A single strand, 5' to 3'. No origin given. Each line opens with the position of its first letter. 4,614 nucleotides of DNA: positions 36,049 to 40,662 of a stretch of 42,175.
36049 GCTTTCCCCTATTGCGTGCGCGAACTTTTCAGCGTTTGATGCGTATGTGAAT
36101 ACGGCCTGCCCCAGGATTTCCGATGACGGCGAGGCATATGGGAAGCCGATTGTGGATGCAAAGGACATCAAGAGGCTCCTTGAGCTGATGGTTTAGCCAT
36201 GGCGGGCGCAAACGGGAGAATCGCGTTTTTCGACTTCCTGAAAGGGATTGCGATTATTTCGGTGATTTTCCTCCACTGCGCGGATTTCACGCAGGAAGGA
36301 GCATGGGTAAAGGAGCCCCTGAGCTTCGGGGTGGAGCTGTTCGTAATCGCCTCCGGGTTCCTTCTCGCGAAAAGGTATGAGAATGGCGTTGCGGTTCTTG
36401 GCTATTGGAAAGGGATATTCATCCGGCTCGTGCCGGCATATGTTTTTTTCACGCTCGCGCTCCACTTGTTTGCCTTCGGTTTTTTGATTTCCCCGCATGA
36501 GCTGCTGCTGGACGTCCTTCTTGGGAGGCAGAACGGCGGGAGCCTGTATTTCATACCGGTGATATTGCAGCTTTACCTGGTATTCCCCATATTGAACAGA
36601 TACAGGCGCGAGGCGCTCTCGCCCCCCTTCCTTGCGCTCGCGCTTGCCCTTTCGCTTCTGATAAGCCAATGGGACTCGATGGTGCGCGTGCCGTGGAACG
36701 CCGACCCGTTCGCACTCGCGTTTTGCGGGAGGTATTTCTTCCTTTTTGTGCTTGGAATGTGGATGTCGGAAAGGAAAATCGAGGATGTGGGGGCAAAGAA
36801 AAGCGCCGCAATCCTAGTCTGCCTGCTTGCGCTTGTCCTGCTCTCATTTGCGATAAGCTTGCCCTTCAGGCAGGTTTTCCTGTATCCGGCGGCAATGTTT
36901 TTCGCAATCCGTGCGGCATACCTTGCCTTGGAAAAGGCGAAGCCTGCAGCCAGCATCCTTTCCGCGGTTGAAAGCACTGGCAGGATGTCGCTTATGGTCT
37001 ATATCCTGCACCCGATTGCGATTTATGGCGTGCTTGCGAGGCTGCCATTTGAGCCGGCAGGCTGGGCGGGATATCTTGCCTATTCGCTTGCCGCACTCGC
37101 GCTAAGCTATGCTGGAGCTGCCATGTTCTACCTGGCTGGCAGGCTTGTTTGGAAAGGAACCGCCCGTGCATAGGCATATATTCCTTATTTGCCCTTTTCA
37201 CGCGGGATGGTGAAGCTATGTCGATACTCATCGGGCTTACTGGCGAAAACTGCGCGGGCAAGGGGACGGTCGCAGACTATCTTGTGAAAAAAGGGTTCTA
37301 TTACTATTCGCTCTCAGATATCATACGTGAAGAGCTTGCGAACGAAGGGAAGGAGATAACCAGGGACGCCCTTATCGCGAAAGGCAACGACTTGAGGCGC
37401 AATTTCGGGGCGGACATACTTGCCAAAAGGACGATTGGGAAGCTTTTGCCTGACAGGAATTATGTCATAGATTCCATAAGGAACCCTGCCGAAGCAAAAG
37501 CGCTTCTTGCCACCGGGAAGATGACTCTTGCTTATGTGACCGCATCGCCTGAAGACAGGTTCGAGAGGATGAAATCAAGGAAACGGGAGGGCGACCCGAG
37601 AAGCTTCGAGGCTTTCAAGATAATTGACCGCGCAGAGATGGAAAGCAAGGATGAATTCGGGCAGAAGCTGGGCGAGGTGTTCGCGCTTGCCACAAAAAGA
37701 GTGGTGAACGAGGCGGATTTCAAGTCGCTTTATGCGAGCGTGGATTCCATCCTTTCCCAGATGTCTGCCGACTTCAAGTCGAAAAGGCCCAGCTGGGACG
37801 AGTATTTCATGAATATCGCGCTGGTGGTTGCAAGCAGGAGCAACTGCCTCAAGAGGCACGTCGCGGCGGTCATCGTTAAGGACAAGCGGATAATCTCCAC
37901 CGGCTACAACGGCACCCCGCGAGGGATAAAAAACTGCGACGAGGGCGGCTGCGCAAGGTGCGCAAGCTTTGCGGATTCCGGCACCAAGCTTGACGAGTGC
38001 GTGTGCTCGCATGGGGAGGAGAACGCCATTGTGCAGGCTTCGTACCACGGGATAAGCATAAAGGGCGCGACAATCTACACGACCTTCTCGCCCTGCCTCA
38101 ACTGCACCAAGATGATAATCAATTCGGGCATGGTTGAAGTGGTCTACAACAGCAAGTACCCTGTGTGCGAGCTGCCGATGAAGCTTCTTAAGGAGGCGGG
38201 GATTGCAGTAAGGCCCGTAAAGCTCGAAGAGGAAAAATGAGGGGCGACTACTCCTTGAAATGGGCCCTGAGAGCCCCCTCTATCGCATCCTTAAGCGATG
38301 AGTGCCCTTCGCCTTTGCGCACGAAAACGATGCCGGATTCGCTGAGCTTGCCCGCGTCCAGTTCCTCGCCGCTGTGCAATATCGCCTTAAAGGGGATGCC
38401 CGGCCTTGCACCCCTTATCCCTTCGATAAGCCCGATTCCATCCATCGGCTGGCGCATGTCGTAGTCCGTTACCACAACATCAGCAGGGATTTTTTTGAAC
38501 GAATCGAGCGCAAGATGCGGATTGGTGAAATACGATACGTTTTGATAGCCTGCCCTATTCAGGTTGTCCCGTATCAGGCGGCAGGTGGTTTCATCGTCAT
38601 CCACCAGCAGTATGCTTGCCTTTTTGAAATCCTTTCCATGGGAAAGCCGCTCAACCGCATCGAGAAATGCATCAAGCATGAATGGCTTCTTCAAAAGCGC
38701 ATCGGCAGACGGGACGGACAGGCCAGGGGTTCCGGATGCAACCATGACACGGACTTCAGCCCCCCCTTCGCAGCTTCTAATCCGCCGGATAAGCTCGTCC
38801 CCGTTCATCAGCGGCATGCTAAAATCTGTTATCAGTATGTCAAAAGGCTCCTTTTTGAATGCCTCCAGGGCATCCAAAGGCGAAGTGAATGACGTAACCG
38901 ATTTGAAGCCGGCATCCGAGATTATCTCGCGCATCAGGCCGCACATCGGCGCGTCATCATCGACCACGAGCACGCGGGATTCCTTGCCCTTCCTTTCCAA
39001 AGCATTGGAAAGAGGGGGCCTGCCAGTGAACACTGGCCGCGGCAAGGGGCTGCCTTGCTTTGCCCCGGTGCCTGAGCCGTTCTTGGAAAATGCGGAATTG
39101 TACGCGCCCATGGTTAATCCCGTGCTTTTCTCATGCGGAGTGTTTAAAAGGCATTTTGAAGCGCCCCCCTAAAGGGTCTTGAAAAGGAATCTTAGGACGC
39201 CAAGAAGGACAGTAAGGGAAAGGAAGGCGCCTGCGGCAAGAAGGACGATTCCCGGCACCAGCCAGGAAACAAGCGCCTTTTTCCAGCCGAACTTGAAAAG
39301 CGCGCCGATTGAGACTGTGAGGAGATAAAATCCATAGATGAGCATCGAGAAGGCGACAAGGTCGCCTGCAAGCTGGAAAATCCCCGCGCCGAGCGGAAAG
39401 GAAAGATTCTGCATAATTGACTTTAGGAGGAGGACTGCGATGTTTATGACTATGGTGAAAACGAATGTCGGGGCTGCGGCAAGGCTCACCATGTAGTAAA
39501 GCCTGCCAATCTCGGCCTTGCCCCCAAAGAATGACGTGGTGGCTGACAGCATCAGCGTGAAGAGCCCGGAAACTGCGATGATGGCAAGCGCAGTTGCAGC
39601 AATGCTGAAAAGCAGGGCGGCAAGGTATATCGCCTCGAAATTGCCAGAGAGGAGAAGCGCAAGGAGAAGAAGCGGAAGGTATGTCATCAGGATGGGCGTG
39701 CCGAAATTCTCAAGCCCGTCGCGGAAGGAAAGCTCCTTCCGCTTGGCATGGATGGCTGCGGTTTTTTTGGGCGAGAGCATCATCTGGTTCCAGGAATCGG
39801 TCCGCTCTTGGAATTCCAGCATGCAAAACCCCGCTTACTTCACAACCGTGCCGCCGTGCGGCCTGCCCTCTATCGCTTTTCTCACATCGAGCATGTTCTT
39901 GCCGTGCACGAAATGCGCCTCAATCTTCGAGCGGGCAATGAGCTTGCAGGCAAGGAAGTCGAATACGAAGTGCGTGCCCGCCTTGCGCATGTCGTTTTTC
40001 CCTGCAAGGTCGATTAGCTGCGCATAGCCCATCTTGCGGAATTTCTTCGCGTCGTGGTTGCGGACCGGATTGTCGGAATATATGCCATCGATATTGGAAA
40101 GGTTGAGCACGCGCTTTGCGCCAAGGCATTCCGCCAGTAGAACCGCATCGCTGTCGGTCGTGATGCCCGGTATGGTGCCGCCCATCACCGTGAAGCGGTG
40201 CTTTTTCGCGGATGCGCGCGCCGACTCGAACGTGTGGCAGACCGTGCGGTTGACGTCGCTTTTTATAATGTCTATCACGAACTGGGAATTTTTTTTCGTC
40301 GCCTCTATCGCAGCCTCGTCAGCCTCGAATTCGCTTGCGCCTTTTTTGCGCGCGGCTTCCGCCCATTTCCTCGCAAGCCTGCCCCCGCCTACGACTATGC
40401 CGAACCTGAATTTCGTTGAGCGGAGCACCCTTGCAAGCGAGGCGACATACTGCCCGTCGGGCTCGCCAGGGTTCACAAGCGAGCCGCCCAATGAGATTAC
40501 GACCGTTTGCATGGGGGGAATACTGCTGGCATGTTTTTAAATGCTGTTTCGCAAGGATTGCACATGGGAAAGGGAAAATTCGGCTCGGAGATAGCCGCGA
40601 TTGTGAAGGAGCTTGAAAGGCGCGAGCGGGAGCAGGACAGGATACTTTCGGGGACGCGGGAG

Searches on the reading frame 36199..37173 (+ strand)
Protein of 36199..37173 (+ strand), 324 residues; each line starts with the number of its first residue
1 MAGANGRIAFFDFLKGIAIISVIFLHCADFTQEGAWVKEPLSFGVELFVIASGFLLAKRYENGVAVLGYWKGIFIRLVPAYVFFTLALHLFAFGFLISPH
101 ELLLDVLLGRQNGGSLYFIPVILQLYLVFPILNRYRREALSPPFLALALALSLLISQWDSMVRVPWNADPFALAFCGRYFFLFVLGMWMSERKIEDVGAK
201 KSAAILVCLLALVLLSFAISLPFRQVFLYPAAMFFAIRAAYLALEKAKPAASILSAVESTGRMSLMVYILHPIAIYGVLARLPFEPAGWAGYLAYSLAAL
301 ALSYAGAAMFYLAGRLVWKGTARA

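Call 8: search_protein_families(library=pfam, proteins=[window:36199-37173:+], max_evalue=0.01)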
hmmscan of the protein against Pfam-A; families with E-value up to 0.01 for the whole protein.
window:36199-37173:+ (324 aa): 2 families
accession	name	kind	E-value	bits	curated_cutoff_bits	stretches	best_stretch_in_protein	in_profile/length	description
PF01757.29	Acyl_transf_3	-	1.1e-31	110.5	31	1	9-305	2-323/326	Acyltransferase domain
PF04235.18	DUF418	-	0.0063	16.9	23.6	1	229-303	60-133/163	Protein of unknown function (DUF418)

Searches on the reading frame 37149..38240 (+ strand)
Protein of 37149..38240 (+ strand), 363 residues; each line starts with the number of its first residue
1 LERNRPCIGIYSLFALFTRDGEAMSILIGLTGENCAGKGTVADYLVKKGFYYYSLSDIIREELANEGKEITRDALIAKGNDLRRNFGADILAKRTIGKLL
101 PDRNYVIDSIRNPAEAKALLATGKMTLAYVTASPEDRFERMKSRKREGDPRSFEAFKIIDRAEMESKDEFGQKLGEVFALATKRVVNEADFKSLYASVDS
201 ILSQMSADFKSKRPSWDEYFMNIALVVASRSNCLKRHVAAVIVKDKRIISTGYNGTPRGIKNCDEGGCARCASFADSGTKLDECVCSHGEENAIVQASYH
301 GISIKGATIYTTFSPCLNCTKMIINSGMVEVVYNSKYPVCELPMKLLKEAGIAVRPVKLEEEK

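Call 8: search_protein_families(library=pfam, proteins=[window:37149-38240:+], max_evalue=0.01)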
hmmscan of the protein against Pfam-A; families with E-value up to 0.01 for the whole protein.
window:37149-38240:+ (363 aa): 5 families
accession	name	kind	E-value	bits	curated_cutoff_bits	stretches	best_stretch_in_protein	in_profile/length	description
PF00383.29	dCMP_cyt_deam_1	-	4.9e-25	87.8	25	1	215-333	2-100/102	Cytidine and deoxycytidylate deaminase zinc-binding region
PF14437.12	MafB19-deam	-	3.9e-18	66.2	27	1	215-338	2-104/142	MafB19-like deaminase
PF13238.12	AAA_18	-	1e-09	39.3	29.4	1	28-147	1-114/128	AAA domain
PF13207.12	AAA_17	-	1.8e-09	38.4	27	1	32-152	2-131/136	AAA domain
PF01121.26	CoaE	-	0.0029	17.8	27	1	27-120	2-82/180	Dephospho-CoA kinase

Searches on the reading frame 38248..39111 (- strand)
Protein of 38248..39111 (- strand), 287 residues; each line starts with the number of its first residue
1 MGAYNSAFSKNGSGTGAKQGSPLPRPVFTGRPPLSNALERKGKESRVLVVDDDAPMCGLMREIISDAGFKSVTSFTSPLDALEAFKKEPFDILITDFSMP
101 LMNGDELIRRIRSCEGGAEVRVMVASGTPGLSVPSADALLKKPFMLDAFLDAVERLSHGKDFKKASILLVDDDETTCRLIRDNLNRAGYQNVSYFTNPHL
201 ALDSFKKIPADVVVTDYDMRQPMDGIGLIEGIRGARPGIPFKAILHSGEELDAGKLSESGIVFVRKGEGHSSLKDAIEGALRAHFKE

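Call 8: search_protein_families(library=pfam, proteins=[window:38248-39111:-], max_evalue=0.01)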
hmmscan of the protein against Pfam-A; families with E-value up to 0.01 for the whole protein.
window:38248-39111:- (287 aa): 3 families
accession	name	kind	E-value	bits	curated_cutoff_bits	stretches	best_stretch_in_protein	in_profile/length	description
PF00072.30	Response_reg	-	5.8e-31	107.4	30.2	2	47-152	1-109/111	Response regulator receiver domain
PF13649.12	Methyltransf_25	-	0.00039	21.5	27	0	34-107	11-85/97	Methyltransferase domain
PF23198.2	PDE8A_N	-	0.00089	19.6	29.6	0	67-125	33-90/147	PDE8A-like, N-terminal domain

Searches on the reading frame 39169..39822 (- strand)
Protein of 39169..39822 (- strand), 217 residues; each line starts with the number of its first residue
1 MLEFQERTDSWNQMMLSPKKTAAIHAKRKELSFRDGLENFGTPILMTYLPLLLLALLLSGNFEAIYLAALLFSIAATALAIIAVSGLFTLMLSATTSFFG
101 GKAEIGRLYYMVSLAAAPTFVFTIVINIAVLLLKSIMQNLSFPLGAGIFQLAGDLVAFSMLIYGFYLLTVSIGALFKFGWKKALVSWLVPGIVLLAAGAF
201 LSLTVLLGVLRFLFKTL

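Call 8: search_protein_families(library=pfam, proteins=[window:39169-39822:-], max_evalue=0.01)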
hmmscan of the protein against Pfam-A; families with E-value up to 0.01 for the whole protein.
window:39169-39822:- (217 aa): 1 family
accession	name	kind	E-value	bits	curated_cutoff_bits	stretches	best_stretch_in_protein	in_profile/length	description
PF04893.22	Yip1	-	1.1e-05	25.8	28.6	1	44-198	25-170/173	Yip1 domain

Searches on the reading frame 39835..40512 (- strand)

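Call 8: search_protein_families(library=pfam, proteins=[window:39835-40512:-], max_evalue=0.01)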
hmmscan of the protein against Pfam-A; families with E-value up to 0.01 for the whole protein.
window:39835-40512:- (225 aa): 1 family
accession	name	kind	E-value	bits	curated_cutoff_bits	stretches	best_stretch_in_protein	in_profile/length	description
PF00696.33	AA_kinase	-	5.9e-22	79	24.9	1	3-202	2-233/234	Amino acid kinase family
